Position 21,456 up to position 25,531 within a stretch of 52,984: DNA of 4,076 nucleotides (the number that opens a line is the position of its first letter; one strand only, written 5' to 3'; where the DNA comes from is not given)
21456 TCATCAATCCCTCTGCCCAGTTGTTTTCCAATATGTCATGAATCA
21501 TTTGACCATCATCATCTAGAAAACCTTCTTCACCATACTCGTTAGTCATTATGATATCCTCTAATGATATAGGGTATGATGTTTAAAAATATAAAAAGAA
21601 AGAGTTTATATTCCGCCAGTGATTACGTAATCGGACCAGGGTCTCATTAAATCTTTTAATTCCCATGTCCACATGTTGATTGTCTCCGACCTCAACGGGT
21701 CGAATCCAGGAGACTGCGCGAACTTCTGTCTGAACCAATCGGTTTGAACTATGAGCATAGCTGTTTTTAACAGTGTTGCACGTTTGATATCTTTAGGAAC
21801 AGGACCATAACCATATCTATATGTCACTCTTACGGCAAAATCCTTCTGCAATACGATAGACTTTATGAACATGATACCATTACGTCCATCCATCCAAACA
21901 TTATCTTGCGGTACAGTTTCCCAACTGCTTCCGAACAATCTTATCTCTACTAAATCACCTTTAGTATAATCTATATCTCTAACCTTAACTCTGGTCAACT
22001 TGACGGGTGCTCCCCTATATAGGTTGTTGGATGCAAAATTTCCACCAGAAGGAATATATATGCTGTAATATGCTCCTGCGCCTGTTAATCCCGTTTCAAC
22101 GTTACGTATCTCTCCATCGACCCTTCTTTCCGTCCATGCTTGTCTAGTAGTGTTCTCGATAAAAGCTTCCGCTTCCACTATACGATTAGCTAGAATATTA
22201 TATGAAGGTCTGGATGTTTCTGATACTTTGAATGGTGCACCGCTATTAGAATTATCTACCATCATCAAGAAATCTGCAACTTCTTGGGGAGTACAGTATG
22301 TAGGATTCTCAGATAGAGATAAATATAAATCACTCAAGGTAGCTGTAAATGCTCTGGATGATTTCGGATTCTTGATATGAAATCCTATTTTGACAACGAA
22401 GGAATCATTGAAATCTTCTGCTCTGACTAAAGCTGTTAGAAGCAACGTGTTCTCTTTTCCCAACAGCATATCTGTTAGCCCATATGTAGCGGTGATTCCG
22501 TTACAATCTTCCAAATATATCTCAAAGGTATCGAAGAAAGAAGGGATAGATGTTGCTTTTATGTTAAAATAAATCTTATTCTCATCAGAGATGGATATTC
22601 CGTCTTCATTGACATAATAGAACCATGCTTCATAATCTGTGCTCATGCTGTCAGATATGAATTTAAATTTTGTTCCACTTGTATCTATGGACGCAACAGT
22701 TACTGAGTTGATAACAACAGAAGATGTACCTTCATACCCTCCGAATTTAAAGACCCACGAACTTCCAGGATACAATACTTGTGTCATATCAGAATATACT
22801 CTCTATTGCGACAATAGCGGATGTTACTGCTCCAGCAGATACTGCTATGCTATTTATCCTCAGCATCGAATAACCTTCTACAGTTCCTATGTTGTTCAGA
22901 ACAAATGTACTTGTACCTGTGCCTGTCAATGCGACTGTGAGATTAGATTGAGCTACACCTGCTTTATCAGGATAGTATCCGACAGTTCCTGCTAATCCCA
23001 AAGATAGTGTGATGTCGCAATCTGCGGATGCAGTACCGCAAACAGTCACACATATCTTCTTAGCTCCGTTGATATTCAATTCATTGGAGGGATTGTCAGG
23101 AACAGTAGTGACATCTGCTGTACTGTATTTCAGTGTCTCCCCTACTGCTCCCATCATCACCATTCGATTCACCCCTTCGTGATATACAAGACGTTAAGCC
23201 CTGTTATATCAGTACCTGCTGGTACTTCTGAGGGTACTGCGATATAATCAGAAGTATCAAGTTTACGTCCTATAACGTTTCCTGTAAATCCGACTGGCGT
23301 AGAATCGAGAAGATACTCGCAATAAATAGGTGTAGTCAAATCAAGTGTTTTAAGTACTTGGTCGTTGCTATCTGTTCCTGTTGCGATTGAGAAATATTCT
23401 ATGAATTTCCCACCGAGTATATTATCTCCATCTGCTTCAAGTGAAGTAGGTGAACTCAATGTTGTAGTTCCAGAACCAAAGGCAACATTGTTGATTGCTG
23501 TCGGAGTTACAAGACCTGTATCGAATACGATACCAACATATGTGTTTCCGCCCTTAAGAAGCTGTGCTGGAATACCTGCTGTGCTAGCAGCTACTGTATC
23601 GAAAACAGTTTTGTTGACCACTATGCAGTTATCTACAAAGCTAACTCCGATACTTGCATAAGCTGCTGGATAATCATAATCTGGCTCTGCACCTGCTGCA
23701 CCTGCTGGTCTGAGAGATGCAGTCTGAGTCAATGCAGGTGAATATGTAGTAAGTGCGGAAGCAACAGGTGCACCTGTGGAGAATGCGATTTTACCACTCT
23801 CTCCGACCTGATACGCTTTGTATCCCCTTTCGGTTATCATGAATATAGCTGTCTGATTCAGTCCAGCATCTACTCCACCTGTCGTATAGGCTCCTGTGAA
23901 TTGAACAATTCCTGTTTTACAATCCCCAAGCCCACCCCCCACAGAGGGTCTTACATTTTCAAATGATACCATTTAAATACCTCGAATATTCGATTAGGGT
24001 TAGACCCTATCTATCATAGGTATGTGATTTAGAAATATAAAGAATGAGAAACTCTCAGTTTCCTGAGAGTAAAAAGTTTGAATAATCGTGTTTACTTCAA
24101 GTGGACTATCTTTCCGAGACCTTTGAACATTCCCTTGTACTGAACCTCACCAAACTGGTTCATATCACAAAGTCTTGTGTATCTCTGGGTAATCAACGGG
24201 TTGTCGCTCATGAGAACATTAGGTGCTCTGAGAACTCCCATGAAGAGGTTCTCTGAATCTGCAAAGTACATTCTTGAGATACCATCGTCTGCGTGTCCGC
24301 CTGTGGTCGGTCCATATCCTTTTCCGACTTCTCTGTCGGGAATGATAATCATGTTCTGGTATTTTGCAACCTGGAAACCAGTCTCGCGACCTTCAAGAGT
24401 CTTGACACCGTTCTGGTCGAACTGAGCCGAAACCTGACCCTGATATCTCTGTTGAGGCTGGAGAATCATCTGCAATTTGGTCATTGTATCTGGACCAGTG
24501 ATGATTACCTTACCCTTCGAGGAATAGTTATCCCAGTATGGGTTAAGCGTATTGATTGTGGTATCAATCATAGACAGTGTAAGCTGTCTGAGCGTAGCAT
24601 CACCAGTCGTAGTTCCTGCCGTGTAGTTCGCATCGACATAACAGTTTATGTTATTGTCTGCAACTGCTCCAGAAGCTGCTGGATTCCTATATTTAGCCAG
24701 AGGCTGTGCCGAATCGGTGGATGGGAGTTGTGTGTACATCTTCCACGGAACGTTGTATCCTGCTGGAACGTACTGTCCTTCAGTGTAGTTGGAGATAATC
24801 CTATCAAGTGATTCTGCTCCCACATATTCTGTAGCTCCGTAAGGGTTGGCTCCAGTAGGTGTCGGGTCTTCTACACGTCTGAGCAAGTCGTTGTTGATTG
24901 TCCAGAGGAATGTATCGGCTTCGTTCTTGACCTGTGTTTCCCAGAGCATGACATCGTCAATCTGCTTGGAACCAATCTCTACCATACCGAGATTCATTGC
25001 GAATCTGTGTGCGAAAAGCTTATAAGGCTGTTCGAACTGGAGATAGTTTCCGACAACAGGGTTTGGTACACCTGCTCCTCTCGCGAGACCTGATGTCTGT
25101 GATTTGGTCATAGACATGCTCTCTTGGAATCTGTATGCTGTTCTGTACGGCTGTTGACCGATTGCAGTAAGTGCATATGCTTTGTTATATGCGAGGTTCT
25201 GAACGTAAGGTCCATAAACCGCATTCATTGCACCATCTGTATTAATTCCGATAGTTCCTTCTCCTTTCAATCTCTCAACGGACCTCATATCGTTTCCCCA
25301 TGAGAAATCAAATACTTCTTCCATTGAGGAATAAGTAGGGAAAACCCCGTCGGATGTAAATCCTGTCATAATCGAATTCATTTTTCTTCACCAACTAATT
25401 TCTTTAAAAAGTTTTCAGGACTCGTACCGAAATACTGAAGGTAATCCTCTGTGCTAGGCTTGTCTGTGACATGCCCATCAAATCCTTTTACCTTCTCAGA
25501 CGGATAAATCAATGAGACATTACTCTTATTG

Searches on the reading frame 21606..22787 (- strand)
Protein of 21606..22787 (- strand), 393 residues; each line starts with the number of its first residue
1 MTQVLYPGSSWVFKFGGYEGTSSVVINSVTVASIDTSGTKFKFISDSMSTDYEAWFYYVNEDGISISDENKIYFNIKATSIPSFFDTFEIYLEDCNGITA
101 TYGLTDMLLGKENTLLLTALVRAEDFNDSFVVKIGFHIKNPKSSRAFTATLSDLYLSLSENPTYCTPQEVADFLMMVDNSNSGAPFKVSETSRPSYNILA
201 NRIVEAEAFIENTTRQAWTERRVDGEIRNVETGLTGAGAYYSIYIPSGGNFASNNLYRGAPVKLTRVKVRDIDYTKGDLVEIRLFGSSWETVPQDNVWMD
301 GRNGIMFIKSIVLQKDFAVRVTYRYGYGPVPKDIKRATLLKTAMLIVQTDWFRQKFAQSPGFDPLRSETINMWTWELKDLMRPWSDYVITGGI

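Call 9: search_protein_families(library=pfam, proteins=[window:21606-22787:-], max_evalue=0.01)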
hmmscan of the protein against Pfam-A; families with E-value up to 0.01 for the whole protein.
window:21606-22787:- (393 aa): 0 families

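Call 11: search_protein_families(library=phrogs, proteins=[window:21606-22787:-], max_evalue=0.01)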
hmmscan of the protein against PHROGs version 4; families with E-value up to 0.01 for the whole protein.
window:21606-22787:- (393 aa): 2 families
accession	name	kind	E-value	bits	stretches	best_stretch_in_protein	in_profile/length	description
phrog_17057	-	unknown function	1.6e-19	71.5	1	160-360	8-192/225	-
phrog_442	-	connector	2e-06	28.3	1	265-378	149-243/270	head-tail adaptor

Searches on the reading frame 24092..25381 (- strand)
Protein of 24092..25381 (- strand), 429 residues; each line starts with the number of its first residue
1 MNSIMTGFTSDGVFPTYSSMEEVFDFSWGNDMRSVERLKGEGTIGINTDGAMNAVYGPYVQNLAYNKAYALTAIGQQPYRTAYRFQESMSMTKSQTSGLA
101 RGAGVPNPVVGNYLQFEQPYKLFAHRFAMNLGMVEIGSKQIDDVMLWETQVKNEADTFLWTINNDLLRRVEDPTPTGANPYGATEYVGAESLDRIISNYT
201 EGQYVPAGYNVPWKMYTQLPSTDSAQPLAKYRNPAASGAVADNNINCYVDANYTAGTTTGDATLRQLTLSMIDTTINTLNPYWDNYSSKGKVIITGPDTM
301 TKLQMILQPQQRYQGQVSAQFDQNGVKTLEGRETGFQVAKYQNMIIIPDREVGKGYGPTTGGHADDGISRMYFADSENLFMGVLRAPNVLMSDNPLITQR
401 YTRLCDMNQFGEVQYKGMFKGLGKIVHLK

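Call 9: search_protein_families(library=pfam, proteins=[window:24092-25381:-], max_evalue=0.01)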
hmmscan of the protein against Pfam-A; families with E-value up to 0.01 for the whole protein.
window:24092-25381:- (429 aa): 0 families

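Call 25: search_protein_families(library=ncbifam, proteins=[window:24092-25381:-], max_evalue=0.001)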
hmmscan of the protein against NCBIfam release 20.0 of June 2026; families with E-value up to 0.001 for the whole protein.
window:24092-25381:- (429 aa): 1 family
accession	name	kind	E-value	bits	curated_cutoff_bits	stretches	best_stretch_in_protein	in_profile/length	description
NF033394.1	capsid_maj_Podo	equivalog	9.7e-05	21.7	80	1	272-396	178-279/311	phage major capsid protein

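Call 29: search_dna_similar(query=window:24092-25381:-, collection=phages, mode=protein, max_rows=25, max_evalue=0.001)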
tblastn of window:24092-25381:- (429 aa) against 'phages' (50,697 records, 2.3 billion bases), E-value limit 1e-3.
Records with a match: 3; places in all: 3; records where one place covers at least 80% of the query: 3.
Best place of each record, by identity: <60% 3.
By first word of the organism name: Caudoviricetes 3.
By host as written in the record: Methanomassiliicoccales 2; Methanofastidiosa 1.
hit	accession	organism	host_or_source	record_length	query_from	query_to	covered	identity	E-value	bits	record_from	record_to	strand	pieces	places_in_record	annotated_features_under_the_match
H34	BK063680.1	Caudoviricetes sp. vir335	Methanomassiliicoccales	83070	39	428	91%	22.8%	2e-7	59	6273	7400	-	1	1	major head protein, HK97-like fold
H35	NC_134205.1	Caudoviricetes sp. vir335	Methanomassiliicoccales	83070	39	428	91%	22.8%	2e-7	59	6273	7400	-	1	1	major head protein, HK97-like fold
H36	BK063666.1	Caudoviricetes sp. vir519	Methanofastidiosa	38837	48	401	83%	23.5%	7e-11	71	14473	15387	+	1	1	major head protein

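Call 86: search_protein_families(library=phrogs, proteins=[window:24092-25381:-], max_evalue=0.001)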
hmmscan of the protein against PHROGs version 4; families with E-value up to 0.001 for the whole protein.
window:24092-25381:- (429 aa): 1 family
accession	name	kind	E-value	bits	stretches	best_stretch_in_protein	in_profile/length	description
phrog_24667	-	head and packaging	0.00026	21.3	0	256-385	290-409/457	major head protein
